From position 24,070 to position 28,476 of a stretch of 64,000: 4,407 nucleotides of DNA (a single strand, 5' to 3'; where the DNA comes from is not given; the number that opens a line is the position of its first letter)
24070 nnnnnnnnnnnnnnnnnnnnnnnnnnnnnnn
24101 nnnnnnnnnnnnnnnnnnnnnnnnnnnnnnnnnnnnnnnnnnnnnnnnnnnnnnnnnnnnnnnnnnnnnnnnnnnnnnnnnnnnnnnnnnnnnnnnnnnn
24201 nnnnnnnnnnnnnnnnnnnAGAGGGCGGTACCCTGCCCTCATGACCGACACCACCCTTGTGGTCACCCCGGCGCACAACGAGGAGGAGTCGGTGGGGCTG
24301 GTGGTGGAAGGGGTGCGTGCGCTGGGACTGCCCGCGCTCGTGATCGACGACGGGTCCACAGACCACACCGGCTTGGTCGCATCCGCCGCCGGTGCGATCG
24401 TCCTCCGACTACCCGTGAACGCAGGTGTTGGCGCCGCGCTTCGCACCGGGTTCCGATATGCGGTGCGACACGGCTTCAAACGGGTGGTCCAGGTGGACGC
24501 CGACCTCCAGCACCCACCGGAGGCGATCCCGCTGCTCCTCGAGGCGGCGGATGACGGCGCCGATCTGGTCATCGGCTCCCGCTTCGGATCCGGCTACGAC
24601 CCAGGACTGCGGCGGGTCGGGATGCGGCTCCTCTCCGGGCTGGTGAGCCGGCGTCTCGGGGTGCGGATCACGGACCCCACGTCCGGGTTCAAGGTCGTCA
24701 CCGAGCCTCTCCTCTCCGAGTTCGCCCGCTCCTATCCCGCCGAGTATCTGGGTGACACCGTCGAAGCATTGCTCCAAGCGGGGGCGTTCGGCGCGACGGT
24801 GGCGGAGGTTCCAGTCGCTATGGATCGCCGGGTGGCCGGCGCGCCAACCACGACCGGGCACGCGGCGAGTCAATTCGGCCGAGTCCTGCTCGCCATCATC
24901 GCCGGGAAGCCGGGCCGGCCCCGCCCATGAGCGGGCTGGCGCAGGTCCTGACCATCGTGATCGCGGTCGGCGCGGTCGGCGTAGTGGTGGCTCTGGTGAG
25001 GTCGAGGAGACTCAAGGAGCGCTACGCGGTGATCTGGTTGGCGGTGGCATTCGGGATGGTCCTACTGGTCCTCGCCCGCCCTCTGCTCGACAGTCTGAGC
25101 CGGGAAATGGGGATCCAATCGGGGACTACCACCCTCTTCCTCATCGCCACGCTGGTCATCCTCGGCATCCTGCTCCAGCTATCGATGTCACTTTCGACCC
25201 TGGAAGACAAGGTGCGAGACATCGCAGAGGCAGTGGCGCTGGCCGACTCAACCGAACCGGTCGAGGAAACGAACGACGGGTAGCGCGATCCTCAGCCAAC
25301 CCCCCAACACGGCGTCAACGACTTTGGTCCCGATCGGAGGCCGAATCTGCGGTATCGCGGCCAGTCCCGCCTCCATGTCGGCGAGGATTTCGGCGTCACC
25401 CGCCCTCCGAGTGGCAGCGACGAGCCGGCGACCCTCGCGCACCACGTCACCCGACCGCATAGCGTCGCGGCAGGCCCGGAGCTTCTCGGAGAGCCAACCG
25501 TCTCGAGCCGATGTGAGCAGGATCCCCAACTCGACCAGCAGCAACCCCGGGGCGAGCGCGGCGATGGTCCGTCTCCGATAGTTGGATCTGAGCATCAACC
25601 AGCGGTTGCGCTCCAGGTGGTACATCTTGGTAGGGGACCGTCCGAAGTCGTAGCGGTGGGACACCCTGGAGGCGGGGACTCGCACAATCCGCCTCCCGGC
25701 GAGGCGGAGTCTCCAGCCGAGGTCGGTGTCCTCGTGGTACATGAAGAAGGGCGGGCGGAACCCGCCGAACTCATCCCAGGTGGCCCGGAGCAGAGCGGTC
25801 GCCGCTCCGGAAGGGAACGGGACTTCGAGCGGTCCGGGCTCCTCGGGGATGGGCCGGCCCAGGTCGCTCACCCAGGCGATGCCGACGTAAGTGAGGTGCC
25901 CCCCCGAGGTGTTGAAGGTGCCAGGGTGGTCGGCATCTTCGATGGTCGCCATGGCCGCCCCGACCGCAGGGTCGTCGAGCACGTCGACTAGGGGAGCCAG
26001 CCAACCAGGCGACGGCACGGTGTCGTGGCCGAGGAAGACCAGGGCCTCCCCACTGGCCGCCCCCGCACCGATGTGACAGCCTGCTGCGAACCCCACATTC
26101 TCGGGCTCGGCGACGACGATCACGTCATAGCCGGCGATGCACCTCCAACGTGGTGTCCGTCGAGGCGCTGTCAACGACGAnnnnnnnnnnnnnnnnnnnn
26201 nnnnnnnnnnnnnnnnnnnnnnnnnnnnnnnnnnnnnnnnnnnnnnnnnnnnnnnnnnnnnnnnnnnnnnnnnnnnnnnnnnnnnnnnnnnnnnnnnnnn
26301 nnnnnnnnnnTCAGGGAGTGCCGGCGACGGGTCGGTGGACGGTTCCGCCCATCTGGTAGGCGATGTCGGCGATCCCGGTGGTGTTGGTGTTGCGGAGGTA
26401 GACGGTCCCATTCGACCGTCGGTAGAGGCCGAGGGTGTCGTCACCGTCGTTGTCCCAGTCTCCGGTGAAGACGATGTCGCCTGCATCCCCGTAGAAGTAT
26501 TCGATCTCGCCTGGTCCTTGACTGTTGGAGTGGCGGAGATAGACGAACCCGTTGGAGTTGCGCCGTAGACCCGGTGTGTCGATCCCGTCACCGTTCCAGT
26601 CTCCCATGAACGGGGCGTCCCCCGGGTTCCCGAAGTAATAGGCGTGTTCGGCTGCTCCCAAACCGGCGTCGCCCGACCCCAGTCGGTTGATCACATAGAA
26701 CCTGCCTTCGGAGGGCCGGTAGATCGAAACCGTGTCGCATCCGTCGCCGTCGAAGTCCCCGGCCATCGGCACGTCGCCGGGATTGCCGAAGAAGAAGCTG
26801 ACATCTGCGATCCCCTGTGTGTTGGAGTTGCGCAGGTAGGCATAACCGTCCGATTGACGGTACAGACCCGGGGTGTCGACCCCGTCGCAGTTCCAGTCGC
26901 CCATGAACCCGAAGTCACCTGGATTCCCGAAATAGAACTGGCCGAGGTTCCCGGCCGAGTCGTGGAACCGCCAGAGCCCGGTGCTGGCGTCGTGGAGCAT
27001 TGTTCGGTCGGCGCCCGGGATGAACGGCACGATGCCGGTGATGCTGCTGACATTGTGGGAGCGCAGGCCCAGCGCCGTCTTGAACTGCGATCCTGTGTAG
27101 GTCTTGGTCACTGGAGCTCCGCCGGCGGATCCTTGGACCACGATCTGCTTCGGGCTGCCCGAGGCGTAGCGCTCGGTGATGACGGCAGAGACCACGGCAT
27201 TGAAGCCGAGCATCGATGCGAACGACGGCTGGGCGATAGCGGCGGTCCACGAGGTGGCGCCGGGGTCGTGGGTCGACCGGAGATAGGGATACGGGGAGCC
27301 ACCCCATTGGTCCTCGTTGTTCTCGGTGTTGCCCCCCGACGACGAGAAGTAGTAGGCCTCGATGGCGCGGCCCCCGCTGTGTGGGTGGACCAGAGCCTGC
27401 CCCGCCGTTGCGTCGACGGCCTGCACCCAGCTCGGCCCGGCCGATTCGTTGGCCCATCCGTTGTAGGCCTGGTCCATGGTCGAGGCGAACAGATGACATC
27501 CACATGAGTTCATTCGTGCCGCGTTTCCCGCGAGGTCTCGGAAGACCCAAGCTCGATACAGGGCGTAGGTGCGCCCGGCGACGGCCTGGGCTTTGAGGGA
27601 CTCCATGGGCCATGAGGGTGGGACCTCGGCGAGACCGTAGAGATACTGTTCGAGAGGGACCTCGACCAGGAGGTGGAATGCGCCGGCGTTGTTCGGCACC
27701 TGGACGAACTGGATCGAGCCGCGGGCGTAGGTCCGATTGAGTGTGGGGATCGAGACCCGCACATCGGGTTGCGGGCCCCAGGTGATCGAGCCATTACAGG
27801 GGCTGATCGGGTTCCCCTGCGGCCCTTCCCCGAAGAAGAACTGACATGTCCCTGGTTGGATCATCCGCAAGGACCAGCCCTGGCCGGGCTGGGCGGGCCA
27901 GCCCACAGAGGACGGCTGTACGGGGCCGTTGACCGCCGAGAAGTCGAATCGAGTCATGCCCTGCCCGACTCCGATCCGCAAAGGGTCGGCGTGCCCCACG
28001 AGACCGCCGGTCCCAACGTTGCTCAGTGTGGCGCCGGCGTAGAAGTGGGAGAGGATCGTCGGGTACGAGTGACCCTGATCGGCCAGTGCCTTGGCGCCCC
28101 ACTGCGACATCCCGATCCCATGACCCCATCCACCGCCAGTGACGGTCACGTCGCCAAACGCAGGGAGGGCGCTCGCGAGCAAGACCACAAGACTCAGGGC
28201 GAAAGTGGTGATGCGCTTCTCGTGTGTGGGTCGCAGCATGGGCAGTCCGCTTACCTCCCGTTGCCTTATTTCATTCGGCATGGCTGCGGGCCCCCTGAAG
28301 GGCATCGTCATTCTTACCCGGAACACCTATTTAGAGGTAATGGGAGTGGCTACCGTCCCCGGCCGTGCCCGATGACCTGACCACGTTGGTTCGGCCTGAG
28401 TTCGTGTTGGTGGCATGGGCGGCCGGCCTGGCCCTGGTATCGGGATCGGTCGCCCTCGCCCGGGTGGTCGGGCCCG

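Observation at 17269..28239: Five neighbouring secreted enzymes share one conserved ~200-aa four-repeat (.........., FG-GAP/VCBS-like) module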

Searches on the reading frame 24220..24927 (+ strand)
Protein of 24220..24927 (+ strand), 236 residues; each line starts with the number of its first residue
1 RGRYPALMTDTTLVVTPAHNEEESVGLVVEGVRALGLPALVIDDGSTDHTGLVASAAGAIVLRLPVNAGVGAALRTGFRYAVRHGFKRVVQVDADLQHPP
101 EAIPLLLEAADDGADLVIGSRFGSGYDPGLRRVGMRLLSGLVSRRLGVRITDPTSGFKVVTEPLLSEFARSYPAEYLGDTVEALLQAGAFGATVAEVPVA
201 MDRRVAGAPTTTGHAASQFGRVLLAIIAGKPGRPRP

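Call 52: search_protein_families(library=pfam, max_evalue=0.00001, proteins=[window:24220-24927:+])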
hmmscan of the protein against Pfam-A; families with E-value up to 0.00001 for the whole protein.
window:24220-24927:+ (236 aa): 1 family
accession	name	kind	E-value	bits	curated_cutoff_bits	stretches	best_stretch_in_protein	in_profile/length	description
PF00535.33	Glycos_transf_2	-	1.2e-21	77.8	23.3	1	14-140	2-134/168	Glycosyl transferase family 2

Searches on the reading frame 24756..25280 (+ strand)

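Call 52: search_protein_families(library=pfam, max_evalue=0.00001, proteins=[window:24756-25280:+])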
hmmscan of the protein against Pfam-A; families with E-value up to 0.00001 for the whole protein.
window:24756-25280:+ (175 aa): 1 family
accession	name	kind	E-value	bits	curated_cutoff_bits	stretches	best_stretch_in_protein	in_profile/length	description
PF10066.14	DUF2304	-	3.5e-22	79.1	25.5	1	62-164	2-104/106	Uncharacterized conserved protein (DUF2304)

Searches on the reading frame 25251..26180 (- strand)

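Call 52: search_protein_families(library=pfam, max_evalue=0.00001, proteins=[window:25251-26180:-])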
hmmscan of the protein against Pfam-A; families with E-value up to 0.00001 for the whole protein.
window:25251-26180:- (310 aa): 3 families
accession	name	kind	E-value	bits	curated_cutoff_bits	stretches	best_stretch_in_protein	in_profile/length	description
PF13641.12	Glyco_tranf_2_3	-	6.5e-11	43.1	27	1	20-195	62-228/230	Glycosyltransferase like family 2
PF00535.33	Glycos_transf_2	-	1.4e-10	41.8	23.3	1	18-132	53-161/168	Glycosyl transferase family 2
PF13632.12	Glyco_trans_2_3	-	8.1e-06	26.2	27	0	48-176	3-124/198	Glycosyl transferase family group 2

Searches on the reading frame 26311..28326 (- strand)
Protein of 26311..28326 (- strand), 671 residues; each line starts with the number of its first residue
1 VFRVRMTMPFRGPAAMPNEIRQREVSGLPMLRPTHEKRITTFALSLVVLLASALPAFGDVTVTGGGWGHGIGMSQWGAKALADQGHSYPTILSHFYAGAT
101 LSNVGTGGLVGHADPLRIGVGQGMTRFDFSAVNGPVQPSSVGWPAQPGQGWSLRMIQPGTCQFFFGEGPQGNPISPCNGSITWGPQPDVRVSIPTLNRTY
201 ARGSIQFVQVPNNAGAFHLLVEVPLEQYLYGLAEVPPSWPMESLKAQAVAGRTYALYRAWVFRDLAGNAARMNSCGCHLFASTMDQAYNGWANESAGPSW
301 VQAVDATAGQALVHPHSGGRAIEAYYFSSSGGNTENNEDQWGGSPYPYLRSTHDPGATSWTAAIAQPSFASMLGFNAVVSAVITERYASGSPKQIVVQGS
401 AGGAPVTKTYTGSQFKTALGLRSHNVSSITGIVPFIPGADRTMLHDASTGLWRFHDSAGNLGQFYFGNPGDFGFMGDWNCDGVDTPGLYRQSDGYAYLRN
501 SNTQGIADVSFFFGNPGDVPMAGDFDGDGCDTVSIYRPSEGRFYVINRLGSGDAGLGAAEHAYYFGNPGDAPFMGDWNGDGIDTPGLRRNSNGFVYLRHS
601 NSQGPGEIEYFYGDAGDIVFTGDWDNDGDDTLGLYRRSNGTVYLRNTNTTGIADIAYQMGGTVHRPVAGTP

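Call 8: search_protein_families(library=pfam, max_evalue=1, proteins=[window:26311-28326:-])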
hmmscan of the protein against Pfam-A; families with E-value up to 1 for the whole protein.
window:26311-28326:- (671 aa): 1 family
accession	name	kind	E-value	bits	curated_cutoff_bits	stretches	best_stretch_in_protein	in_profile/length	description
PF08486.15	SpoIID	-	1.3e-17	64.7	23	1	217-313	5-96/97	Stage II sporulation protein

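Call 9: search_protein_families(library=ncbifam, max_evalue=1, proteins=[window:26311-28326:-])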
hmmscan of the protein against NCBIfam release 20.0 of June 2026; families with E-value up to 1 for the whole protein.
window:26311-28326:- (671 aa): 2 families
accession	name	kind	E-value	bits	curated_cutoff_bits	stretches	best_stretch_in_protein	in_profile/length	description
TIGR02669.1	SpoIID_LytB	domain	1.7e-51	175.7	83.3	2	221-413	4-189/270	SpoIID/LytB domain-containing protein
TIGR02870.1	spore_II_D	equivalog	3.1e-38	131.7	234.75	2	221-426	70-285/338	stage II sporulation protein D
